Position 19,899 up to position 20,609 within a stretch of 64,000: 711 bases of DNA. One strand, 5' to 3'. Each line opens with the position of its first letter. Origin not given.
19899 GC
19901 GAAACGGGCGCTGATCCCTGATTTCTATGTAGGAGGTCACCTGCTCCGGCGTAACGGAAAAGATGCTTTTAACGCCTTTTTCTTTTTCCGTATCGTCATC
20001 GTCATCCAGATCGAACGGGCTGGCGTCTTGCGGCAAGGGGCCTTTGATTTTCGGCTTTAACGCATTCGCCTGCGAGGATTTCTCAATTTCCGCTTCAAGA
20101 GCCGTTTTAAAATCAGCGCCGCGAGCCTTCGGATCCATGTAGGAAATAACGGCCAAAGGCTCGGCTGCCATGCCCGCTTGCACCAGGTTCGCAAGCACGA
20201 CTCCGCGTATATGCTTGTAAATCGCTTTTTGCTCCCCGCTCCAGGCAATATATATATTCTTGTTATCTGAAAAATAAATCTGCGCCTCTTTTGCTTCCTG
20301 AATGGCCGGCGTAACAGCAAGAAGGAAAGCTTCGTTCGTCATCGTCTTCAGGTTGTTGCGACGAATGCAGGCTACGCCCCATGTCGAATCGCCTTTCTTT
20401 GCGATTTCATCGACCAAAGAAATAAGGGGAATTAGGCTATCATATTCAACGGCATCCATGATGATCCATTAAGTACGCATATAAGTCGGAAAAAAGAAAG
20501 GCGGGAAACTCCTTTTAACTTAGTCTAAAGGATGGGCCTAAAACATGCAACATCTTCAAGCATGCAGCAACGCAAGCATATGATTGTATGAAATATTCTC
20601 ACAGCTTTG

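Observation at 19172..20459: Two paralogous HK-Hpt-RR phosphorelays whose response regulators share an uncharacterised N-terminal domain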

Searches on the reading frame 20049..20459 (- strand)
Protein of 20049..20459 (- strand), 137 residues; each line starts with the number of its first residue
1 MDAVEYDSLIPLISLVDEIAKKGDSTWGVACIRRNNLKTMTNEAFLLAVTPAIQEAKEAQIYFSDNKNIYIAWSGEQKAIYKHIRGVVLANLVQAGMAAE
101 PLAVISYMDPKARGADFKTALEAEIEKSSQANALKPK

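Call 25: search_protein_representatives(alignment_id=A3)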
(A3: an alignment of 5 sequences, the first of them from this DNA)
Query: 5 sequences, 137 profile positions. Proteins with E-value up to 0.001 (for the whole library): 32; up to 1e-10: 24; up to 1e-30: 0. The best 32 are listed.
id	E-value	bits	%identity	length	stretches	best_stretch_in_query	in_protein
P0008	8.2e-24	100.3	-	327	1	1-126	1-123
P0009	1.1e-23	99.8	-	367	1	3-132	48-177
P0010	1.6e-22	96.1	-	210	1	1-133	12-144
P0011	2.3e-21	92.3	-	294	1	7-128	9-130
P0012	1.1e-20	90.2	-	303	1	4-126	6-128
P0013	4.6e-20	88.1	-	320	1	14-125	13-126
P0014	3.5e-19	85.3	-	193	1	2-127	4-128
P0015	1.3e-18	83.4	-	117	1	1-89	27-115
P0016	4.0e-18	81.9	-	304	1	10-132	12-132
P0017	4.2e-18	81.8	-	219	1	4-128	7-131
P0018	5.9e-17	78.1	-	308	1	4-127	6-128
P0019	9.1e-17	77.5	-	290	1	5-125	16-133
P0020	5.1e-16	75.0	-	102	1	2-88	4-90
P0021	7.1e-16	74.6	-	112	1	4-110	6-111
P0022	9.8e-16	74.1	-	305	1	3-127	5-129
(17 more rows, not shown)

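Call 35: search_solved_structures(query=A5, max_evalue=10, show_alignments=2)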
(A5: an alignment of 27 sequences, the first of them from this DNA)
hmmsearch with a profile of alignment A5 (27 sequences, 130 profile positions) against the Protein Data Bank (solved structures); distinct sequences matched with E-value up to 10: 15.
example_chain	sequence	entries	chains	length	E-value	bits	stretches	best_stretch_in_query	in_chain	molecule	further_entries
3gie_A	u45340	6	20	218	0.16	15.1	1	78-122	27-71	Sensor histidine kinase desK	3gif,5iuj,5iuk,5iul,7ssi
3ehf_A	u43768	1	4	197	0.16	15.1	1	78-123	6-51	Sensor kinase (YocF protein)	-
3gig_A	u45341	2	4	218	0.18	14.9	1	78-122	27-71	Sensor histidine kinase desK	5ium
7ssj_A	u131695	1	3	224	0.19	14.9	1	78-122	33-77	Sensor histidine kinase DesK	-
6bfi_A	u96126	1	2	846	0.27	14.4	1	31-77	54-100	VIN1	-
8oin_Bj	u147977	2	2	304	0.73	13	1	8-61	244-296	39S ribosomal protein L1, mitochondrial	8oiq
1qc5_B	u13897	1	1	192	0.78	12.9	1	7-70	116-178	PROTEIN (ALPHA1 BETA1 INTEGRIN)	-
1qc5_A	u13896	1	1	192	0.8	12.9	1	7-70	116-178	PROTEIN (ALPHA1 BETA1 INTEGRIN)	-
2m32_A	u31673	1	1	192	1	12.5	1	7-69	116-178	Integrin alpha-1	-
1qcy_A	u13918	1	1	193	1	12.5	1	7-69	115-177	I-DOMAIN OF INTEGRIN ALPHA1BETA1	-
5hgj_A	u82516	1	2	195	1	12.5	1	7-69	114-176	Integrin alpha-1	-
7c2f_B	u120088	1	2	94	1.1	12.5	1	56-97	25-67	Gelsolin-like domain-containing protein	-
1pt6_A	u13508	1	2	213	1.2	12.2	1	7-69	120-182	Integrin alpha-1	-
1mhp_A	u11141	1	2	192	1.3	12.2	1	9-69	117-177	integrin alpha 1, (RESIDUES 169-360)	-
1ck4_A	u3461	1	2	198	1.4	12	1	9-69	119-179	INTEGRIN ALPHA-1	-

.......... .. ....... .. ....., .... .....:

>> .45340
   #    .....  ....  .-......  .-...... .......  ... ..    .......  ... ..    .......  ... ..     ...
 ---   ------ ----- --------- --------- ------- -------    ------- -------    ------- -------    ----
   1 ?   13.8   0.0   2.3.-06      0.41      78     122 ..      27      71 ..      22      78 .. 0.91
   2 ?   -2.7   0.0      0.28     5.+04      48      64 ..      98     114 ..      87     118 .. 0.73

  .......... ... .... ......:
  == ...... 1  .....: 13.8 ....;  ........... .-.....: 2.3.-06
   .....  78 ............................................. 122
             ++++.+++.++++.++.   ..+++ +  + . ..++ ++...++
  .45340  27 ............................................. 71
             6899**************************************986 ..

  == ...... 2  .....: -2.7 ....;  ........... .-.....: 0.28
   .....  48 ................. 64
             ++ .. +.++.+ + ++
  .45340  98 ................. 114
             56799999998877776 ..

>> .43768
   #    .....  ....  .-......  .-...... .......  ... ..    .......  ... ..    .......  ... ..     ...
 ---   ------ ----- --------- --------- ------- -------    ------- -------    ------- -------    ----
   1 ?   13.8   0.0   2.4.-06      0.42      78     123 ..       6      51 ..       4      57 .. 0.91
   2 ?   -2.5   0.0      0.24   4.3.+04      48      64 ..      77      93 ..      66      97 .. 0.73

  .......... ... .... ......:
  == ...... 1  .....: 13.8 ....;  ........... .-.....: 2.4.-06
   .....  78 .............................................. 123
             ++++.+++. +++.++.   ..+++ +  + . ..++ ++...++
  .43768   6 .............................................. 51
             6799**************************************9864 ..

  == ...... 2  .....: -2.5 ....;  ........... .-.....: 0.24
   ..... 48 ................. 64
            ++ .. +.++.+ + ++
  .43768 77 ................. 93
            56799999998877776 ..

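Call 41: predict_structure(alignment_id=A5)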
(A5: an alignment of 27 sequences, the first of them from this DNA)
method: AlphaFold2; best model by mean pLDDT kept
length: 137 residues; sequences in the alignment: 27
mean_pLDDT: 90.8   pTM: 0.85
mean pLDDT of the five models: 90.8, 90.4, 89.9, 89.8, 87.9
residues with pLDDT >= 90: 102; 70-90: 31; 50-70: 4; < 50: 0
segments of 3 or more residues with pLDDT < 50: none
pLDDT, mean of each block of 10 residues (from residue 1): 81 94 88 95 95 96 91 96 97 87 93 93 89 70
secondary structure, 60 per line:
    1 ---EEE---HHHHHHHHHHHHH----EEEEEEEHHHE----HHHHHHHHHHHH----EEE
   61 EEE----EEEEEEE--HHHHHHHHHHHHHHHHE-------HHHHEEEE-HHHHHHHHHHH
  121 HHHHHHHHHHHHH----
elements in order: E4-6 H10-22 E27-33 H42-53 E58-63 E68-74 H77-92 H101-104 E105-108 H110-133

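Call 44: fold_search(model_id=the predicted structure, library=pdb)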
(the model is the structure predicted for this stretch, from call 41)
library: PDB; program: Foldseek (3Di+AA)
matches with E <= 10: 1197; with E <= 0.001: 0
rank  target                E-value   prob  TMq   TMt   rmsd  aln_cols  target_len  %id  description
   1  7q4l_MODEL_1_A        7.8e-03  0.95  0.34  0.24   7.5       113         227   12  The solution structure of hsDND1 RRM12 bound to CUUAUUUG RNA (released 2022-05-04)
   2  9pr4_C                1.0e-02  0.72  0.33  0.29  12.9       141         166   11  In Situ Structure of the Human Mitochondrial Large Subunit 39S in Complex with TACO1 (released 2026-02-18)
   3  7e6g_A                1.4e-02  0.92  0.44  0.27   8.2       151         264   10  Crystal structure of diguanylate cyclase SiaD in complex with its activator SiaC from Pseudomonas aeruginosa (released 2021-09-22)
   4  9olf_C                2.2e-02  0.60  0.33  0.23  11.9       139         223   10  Membrane-associated human mitoribosome in complex with TACO1 (released 2026-02-18)
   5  6wxp_C                3.8e-02  0.72  0.40  0.36   9.0       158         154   10  De novo TIM barrel-ferredoxin fold fusion homodimer with 4-glutamate centre TFD-EE (released 2020-11-25)
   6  5y5x_N                4.1e-02  0.47  0.31  0.10  10.5       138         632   11  V/A-type ATPase/synthase from Thermus thermophilus, rotational state 1 (released 2018-01-17)
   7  4urq_V                4.3e-02  0.84  0.43  0.39   7.2       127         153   12  Crystal Structure of GGDEF domain (I site mutant) from T.maritima (released 2014-10-08)
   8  2bj3_C                4.3e-02  0.57  0.29  0.29   8.7        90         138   17  NIKR-apo (released 2005-04-08)
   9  9quo                  4.6e-02  0.85  0.42  0.35   8.1       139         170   14  Co(II)-bound de novo protein scaffold TFD-EH T87E (released 2025-11-19)
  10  3br8                  6.4e-02  0.91  0.38  0.53   4.0        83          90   14  Crystal structure of acylphosphatase from Bacillus subtilis (released 2008-06-24)
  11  9qud                  6.8e-02  0.80  0.42  0.35   7.7       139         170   14  Cu(II)-bound de novo protein scaffold TFD-EH (released 2025-11-19)
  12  4zvg_A                6.8e-02  0.75  0.40  0.34   6.5       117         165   12  Crystal structure of GGDEF domain of the E. coli DosC - form III (released 2015-11-11)
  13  4urq_U                6.8e-02  0.66  0.42  0.39   8.7       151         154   10  Crystal Structure of GGDEF domain (I site mutant) from T.maritima (released 2014-10-08)
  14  1hwu_E                7.2e-02  0.82  0.35  0.51   4.0        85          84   10  STRUCTURE OF PII PROTEIN FROM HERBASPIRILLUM SEROPEDICAE (released 2003-06-17)
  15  9qul                  7.2e-02  0.72  0.41  0.34   7.8       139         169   15  Zn(II)-bound de novo protein scaffold TFD-EH T87E (released 2025-11-19)
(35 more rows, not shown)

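Call 56: search_protein_families(library=pfam, alignment_id=A5, max_evalue=1)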
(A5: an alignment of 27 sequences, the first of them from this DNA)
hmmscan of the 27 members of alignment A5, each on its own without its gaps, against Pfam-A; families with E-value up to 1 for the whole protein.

A. member 1, seq(137 aa): 0 families

B. families by the number of members that match (of 27 scanned): 9 families
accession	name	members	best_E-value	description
PF16321.10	Ribosom_S30AE_C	1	0.028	Sigma 54 modulation/S30EA ribosomal protein C terminus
PF16242.11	Pyrid_ox_like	1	0.041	Pyridoxamine 5'-phosphate oxidase like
PF04616.20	Glyco_hydro_43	1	0.044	Glycosyl hydrolases family 43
PF21072.3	EFR3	1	0.059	EFR3 protein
PF25550.1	DUF7928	1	0.07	Domain of unknown function (DUF7928)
PF22529.2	DUF7001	1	0.12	Family of unknown function (DUF7001)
PF25738.1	Derepression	1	0.18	Derepression protein family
PF23304.1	GAE_BBS1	1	0.19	Bardet-Biedl syndrome 1 protein, GAE domain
PF07913.16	DUF1678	1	0.27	Protein of unknown function (DUF1678)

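Call 57: find_encoding_contigs(protein=P0012, flank=6000, max_places=2)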
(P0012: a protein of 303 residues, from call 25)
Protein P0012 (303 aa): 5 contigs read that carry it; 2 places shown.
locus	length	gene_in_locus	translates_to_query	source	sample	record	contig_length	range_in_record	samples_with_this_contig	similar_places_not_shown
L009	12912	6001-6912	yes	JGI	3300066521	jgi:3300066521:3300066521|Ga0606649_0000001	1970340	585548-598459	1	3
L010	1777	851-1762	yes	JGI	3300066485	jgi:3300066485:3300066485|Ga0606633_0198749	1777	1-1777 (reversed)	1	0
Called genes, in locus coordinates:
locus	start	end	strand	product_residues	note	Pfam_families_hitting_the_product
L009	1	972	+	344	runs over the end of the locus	-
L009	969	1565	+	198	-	-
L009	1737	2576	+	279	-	PF07883:Cupin_2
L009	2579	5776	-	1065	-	-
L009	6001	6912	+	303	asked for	PF00072:Response_reg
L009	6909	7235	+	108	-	PF01627:Hpt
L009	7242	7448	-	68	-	PF09834:DUF2061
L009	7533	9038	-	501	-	PF00171:Aldedh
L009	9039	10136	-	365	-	PF03435:Sacchrp_dh_NADP, PF13460:NAD_binding_10 (weak), PF16653:Sacchrp_dh_C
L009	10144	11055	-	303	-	PF07063:HGLS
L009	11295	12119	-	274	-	PF00386:C1q (weak)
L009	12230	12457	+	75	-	-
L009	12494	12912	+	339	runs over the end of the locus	PF05711:TylF, PF13578:Methyltransf_24 (faint)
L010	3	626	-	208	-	?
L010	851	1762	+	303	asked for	PF00072:Response_reg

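Call 58: find_encoding_contigs(protein=P0008, flank=6000, max_places=2)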
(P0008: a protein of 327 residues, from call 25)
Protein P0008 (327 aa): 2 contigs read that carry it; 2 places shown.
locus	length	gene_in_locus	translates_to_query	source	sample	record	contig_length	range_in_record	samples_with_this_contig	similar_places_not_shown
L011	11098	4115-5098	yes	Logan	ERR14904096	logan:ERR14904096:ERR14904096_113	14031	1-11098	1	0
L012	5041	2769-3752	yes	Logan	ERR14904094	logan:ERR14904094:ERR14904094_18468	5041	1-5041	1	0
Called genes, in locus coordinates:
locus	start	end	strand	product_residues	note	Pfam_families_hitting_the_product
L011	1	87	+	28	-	?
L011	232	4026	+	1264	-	PF08495:FIST, PF10442:FIST_C, PF00989:PAS, PF13426:PAS_9, PF00989:PAS, PF08448:PAS_4, PF13426:PAS_9, PF00512:HisKA, +5 more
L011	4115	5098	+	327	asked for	PF00072:Response_reg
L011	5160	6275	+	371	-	PF00180:Iso_dh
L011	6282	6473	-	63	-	PF06698:DUF1192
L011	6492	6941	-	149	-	PF13994:PgaD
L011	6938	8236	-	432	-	PF03142:Chitin_synth_2 (faint), PF13506:Glyco_transf_21, PF13641:Glyco_tranf_2_3, PF00535:Glycos_transf_2, PF13632:Glyco_trans_2_3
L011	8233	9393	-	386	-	PF14883:GHL13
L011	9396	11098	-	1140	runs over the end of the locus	PF20308:TPR-S (faint), PF00515:TPR_1 (faint), PF07719:TPR_2 (faint), PF13181:TPR_8 (faint), PF13414:TPR_11 (faint), PF13428:TPR_14 (faint), PF13429:TPR_15 (weak), PF21197:PgaA_barrel, +2 more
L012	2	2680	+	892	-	?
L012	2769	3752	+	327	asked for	PF00072:Response_reg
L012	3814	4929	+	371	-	PF00180:Iso_dh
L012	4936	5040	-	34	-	?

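Call 60: search_protein_families(library=pfam, proteins=[L009:2579-5776:-, L009:6909-7235:+, L011:232-4026:+], max_evalue=0.0001)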
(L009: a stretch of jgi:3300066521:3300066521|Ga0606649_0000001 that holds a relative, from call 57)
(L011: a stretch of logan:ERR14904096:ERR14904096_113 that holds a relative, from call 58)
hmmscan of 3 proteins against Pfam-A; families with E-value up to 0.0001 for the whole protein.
L009:2579-5776:- (1065 aa): 4 families
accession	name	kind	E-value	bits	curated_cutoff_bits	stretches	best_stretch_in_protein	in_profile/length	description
PF03707.21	MHYT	-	6.6e-42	141.7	21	3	168-219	1-52/59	Bacterial signalling protein N terminal repeat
PF00072.30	Response_reg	-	1.4e-31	109.4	30.2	1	937-1046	2-107/111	Response regulator receiver domain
PF02518.31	HATPase_c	-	3.4e-30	105.2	26.4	1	644-758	1-109/111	Histidine kinase-, DNA gyrase B-, and HSP90-like ATPase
PF00512.31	HisKA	-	5.8e-23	81.2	26.9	1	532-597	1-66/66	His Kinase A (phospho-acceptor) domain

L009:6909-7235:+ (108 aa): 1 family
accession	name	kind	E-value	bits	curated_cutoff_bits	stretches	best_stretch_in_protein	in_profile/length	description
PF01627.28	Hpt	-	2.1e-09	37.9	24.6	1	21-102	1-83/84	Hpt domain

L011:232-4026:+ (1264 aa): 11 families
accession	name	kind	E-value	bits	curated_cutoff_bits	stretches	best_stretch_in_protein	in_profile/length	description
PF02518.31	HATPase_c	-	1e-29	103.6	26.4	1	872-987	1-110/111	Histidine kinase-, DNA gyrase B-, and HSP90-like ATPase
PF00989.32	PAS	-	3.2e-27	95.2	22.6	2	468-578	4-113/113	PAS fold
PF13426.13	PAS_9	-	7.6e-27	94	27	2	611-719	2-103/103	PAS domain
PF00072.30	Response_reg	-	1.3e-22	80.5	30.2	1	1015-1124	1-105/111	Response regulator receiver domain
PF08495.15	FIST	-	2.7e-21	76.8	23.2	1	50-264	2-184/189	FIST N domain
PF08448.16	PAS_4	-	7.2e-18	65.3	23.1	1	606-722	1-110/110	PAS fold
PF00512.31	HisKA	-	1e-17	64.3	26.9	1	754-824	1-65/66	His Kinase A (phospho-acceptor) domain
PF10442.14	FIST_C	-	6.3e-13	49.4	28.5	1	280-403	3-130/131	FIST C domain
PF13188.13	PAS_8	-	1.6e-09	37.8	21.8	0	603-644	4-42/65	PAS domain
PF01627.28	Hpt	-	7.9e-07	29.7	24.6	1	1176-1247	2-75/84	Hpt domain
PF24820.1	Diguanyl_cycl_sensor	-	8.6e-07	29.3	28.1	0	470-577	1-109/109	Diguanylate cyclase-like sensor domain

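Call 74: fold_search(model_id=the predicted structure, library=viral)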
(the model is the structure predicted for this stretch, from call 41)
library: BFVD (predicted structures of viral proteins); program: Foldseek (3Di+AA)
matches with E <= 10: 1013; with E <= 0.001: 0
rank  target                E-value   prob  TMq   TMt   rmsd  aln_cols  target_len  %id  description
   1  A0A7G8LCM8            5.7e-03  0.98  0.44  0.46   4.6       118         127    8  (no name in the UniProt tables at hand)
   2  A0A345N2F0            1.0e-02  0.95  0.35  0.33   6.2       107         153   10  (no name in the UniProt tables at hand)
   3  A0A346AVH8            1.9e-02  0.91  0.44  0.26   6.5       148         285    9  (no name in the UniProt tables at hand)
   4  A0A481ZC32            1.9e-02  0.69  0.34  0.41   8.7       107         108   13  Uncharacterized protein [Pithovirus LCPAC304]
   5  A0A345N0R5            3.0e-02  0.90  0.43  0.29   9.7       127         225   12  (no name in the UniProt tables at hand)
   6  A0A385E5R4            4.1e-02  0.92  0.44  0.29   8.2       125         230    7  (no name in the UniProt tables at hand)
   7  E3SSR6                4.1e-02  0.87  0.36  0.47   5.5        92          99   16  Uncharacterized protein [Prochlorococcus phage P-HM2]
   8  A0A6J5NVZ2            4.1e-02  0.30  0.27  0.14  16.1       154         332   12  Uncharacterized protein [uncultured Caudovirales phage]
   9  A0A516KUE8            4.3e-02  0.80  0.37  0.42   5.0       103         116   14  DUF7252 domain-containing protein [Microbacterium phage Sharkboy]
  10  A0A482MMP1            5.2e-02  0.77  0.37  0.48   4.5       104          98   12  Uncharacterized protein [Burkholderia phage BcepSauron]
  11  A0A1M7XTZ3            5.2e-02  0.20  0.22  0.19   8.9       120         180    8  F-box domain [Cedratvirus A11]
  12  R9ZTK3                5.6e-02  0.54  0.31  0.08   6.3        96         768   19  Nonstructural protein 1 [Infectious hypodermal and hematopoietic necrosis virus]
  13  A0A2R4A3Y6            7.2e-02  0.51  0.33  0.35   7.1       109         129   16  Non-structural protein 1 (Fragment) [Infectious hypodermal and hematopoietic necrosis virus]
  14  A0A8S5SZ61            9.3e-02  0.75  0.36  0.50   3.6        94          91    8  Uncharacterized protein [Siphoviridae sp. ctL4w2]
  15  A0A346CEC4            9.3e-02  0.63  0.34  0.21   5.3        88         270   16  Non structural protein 1 (Fragment) [Mosquito densovirus]
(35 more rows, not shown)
